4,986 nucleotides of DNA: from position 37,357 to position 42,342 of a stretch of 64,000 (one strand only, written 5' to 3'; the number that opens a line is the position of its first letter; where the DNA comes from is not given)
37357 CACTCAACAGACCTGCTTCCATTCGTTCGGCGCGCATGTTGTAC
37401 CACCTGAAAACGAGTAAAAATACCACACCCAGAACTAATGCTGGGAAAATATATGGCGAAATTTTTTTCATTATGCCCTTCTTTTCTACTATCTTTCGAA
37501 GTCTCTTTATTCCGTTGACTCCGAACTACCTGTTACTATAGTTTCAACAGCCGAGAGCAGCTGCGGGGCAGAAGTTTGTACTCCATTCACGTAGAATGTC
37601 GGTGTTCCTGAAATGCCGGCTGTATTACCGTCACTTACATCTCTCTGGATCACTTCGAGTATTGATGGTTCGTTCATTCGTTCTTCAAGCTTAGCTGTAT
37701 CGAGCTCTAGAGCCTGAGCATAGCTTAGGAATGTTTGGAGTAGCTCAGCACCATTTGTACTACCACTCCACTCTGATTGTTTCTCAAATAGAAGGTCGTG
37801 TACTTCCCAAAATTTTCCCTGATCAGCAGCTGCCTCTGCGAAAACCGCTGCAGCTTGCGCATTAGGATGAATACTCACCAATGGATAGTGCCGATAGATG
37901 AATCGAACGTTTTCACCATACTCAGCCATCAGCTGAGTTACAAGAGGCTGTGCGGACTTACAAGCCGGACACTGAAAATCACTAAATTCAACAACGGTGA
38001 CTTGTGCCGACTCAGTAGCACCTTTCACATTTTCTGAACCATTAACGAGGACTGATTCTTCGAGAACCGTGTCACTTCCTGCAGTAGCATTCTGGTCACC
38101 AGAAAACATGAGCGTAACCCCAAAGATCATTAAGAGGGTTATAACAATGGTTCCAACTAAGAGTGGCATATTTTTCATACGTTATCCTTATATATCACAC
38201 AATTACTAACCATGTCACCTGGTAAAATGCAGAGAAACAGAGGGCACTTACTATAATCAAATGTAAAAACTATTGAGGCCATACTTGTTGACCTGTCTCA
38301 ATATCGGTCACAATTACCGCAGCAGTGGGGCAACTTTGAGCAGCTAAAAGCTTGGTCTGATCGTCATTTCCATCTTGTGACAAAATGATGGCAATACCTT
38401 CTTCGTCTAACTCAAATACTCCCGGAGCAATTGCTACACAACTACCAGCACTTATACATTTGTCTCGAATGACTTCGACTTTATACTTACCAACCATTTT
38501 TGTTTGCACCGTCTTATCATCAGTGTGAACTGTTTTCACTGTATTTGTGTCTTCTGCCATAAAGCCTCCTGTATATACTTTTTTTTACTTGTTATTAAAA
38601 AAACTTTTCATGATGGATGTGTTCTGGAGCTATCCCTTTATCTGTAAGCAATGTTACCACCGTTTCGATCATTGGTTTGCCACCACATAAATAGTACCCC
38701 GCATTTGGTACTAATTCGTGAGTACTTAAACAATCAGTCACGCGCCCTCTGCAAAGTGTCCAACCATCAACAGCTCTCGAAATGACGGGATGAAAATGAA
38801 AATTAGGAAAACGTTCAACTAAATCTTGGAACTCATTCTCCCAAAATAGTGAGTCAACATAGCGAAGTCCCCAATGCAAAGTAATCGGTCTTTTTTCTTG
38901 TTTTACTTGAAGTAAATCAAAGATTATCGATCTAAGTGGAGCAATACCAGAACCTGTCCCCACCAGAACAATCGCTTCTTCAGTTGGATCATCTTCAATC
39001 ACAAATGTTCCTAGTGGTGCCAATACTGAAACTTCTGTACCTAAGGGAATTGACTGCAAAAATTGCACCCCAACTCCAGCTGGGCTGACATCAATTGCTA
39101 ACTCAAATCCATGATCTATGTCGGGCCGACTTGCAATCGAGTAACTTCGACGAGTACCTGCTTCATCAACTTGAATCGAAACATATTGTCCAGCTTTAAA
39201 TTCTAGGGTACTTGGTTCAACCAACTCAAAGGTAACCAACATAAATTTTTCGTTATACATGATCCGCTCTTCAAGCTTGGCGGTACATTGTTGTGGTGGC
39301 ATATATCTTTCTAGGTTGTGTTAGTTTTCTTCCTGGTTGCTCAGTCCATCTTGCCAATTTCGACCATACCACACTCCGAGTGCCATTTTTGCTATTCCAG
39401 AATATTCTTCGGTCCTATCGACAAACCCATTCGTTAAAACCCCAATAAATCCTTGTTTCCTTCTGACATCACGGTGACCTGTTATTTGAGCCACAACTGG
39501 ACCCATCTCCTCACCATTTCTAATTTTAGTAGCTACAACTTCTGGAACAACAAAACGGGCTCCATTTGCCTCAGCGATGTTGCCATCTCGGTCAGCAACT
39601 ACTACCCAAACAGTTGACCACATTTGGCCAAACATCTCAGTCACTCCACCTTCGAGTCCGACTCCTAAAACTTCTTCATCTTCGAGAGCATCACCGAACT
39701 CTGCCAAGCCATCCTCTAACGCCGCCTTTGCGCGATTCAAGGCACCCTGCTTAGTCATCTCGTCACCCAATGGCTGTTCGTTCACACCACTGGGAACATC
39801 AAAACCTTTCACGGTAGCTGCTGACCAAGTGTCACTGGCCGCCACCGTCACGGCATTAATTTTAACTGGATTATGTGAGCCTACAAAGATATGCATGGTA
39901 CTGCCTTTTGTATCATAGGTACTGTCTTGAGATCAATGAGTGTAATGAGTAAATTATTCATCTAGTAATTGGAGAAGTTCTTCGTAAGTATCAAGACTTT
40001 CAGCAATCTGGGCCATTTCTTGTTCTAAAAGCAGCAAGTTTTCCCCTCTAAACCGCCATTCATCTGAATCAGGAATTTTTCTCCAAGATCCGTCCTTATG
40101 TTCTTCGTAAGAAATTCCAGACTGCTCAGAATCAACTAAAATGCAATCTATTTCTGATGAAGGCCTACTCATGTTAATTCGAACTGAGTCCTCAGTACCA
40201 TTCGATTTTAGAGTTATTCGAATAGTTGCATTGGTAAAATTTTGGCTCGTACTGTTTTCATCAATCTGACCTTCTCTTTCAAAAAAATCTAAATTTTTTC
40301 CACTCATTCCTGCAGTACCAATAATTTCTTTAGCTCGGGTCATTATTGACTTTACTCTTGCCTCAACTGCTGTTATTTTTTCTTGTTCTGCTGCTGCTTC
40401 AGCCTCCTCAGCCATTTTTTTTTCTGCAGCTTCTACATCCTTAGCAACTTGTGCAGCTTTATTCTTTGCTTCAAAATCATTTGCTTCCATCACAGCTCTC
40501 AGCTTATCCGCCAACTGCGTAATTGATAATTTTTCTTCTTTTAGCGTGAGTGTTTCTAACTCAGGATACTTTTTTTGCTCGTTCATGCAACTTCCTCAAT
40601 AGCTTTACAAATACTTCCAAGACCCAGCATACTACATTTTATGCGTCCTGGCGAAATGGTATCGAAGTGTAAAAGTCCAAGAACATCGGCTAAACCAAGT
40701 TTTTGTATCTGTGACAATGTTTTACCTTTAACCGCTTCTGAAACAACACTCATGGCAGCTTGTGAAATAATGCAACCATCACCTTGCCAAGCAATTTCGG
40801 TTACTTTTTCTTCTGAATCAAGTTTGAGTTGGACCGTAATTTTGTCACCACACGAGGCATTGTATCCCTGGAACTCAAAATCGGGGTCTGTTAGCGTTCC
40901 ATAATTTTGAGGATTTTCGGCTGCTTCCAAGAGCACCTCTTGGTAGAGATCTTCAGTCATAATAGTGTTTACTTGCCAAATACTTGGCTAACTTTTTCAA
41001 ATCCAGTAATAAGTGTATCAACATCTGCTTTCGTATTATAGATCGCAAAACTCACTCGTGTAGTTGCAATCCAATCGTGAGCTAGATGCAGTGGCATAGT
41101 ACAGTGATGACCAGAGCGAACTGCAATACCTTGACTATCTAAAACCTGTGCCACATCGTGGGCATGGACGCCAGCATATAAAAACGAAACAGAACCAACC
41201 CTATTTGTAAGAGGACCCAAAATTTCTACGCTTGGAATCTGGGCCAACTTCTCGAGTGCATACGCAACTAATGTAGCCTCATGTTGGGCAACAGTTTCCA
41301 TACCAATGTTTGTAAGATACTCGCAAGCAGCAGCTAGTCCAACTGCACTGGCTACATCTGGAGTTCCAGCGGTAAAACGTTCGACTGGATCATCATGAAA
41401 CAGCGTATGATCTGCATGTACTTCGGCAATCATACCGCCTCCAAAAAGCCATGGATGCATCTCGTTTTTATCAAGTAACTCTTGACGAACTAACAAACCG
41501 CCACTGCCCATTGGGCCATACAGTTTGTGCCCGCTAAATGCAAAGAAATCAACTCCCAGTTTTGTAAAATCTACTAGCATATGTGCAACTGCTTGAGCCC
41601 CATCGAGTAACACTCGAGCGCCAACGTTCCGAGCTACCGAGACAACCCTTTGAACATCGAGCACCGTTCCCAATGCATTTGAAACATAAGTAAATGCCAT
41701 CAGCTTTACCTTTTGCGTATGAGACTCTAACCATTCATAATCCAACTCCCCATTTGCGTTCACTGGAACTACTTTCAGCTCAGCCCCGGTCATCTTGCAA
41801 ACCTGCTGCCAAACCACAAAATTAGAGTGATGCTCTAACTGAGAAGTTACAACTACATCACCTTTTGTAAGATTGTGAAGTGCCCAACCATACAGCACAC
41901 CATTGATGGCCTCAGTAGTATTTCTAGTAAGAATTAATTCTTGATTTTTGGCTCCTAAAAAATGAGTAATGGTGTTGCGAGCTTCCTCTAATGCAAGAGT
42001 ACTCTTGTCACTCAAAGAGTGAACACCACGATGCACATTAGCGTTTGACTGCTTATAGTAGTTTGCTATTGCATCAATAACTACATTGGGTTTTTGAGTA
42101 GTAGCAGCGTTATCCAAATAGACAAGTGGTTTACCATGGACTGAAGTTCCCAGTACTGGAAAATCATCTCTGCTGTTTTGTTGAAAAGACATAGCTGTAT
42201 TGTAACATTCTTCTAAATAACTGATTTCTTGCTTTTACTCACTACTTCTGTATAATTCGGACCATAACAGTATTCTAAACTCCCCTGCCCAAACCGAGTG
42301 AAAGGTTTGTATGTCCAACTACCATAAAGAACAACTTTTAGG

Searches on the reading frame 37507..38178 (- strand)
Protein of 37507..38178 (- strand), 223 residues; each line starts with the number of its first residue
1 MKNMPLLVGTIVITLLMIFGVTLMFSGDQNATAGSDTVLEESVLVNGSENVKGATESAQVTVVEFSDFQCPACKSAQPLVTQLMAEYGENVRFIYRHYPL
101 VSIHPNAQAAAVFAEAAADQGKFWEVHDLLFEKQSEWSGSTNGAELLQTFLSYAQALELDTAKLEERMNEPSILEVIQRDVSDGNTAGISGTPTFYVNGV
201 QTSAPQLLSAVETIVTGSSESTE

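Call 60: search_protein_families(library=pfam, proteins=[window:37507-38178:-], max_evalue=0.00001)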
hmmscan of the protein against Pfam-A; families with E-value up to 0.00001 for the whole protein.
window:37507-38178:- (223 aa): 2 families
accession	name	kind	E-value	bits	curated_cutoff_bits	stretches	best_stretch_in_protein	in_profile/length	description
PF13462.12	Thioredoxin_4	-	5.6e-26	92.1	23.2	1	56-214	11-162/165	Thioredoxin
PF01323.26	DSBA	-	8.4e-15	55.5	25.6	1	61-200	1-175/191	DSBA-like thioredoxin domain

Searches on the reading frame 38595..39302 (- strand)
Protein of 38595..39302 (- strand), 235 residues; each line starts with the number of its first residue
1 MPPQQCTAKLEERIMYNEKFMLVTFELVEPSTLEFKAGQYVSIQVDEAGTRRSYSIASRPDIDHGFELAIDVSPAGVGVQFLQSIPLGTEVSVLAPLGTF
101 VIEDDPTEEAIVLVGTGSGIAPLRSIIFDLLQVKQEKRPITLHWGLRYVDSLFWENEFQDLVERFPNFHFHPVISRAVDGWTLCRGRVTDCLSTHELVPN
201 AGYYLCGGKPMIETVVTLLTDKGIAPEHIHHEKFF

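Call 60: search_protein_families(library=pfam, proteins=[window:38595-39302:-], max_evalue=0.00001)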
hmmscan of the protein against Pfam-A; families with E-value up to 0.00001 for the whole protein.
window:38595-39302:- (235 aa): 2 families
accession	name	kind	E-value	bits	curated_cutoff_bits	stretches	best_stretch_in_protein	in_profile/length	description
PF00175.26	NAD_binding_1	-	9.3e-17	62.1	22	1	113-215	1-107/109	Oxidoreductase NAD-binding domain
PF00970.30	FAD_binding_6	-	7.3e-11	42.7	21.1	1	8-100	2-97/99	Oxidoreductase FAD-binding domain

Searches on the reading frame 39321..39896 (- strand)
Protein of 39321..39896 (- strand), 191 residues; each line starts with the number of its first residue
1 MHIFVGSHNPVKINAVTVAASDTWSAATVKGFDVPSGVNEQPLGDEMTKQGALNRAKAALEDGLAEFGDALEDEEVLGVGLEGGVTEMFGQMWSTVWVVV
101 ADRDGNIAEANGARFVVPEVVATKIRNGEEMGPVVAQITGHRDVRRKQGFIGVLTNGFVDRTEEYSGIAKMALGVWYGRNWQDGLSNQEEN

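Call 61: search_protein_families(library=pfam, proteins=[window:39321-39896:-], max_evalue=0.00001)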
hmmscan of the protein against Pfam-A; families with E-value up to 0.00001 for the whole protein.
window:39321-39896:- (191 aa): 1 family
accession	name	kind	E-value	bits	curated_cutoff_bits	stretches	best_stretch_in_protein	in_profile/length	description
PF01931.24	NTPase_I-T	-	2.4e-46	158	25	1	6-175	1-160/162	Protein of unknown function DUF84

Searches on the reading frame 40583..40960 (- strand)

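Call 61: search_protein_families(library=pfam, proteins=[window:40583-40960:-], max_evalue=0.00001)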
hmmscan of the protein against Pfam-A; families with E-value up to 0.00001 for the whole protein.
window:40583-40960:- (125 aa): 1 family
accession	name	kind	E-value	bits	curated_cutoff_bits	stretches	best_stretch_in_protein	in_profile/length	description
PF01592.21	NifU_N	-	2.9e-21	76.3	22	1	6-122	2-118/127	NifU-like N terminal domain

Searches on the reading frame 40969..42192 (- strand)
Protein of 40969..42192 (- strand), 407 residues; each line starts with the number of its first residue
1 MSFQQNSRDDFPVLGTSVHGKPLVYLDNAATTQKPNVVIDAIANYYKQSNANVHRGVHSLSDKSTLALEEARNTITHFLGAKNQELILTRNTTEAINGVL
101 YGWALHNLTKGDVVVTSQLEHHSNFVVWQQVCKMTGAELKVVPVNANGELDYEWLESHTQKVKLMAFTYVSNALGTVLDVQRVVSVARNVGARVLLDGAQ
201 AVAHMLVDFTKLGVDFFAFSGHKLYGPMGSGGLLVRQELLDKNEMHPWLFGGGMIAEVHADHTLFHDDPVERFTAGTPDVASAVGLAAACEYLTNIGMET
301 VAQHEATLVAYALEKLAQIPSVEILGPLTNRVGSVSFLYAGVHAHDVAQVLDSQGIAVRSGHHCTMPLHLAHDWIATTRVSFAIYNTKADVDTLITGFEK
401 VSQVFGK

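Call 13: search_protein_families(library=pfam, proteins=[window:40969-42192:-])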
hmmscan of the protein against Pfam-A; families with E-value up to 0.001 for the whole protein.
window:40969-42192:- (407 aa): 4 families
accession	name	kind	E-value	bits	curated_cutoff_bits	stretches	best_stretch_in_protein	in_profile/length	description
PF00266.25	Aminotran_5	-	7.1e-128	427.1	21.5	1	24-394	1-371/371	Aminotransferase class-V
PF00155.27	Aminotran_1_2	-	3.2e-08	33.6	19.7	1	67-198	43-186/361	Aminotransferase class I and II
PF01053.26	Cys_Met_Meta_PP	-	9.8e-06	24.8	27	1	106-223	86-198/381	Cys/Met metabolism PLP-dependent enzyme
PF01041.23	DegT_DnrJ_EryC1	-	0.00044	20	19.8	1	75-237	33-187/360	DegT/DnrJ/EryC1/StrS aminotransferase family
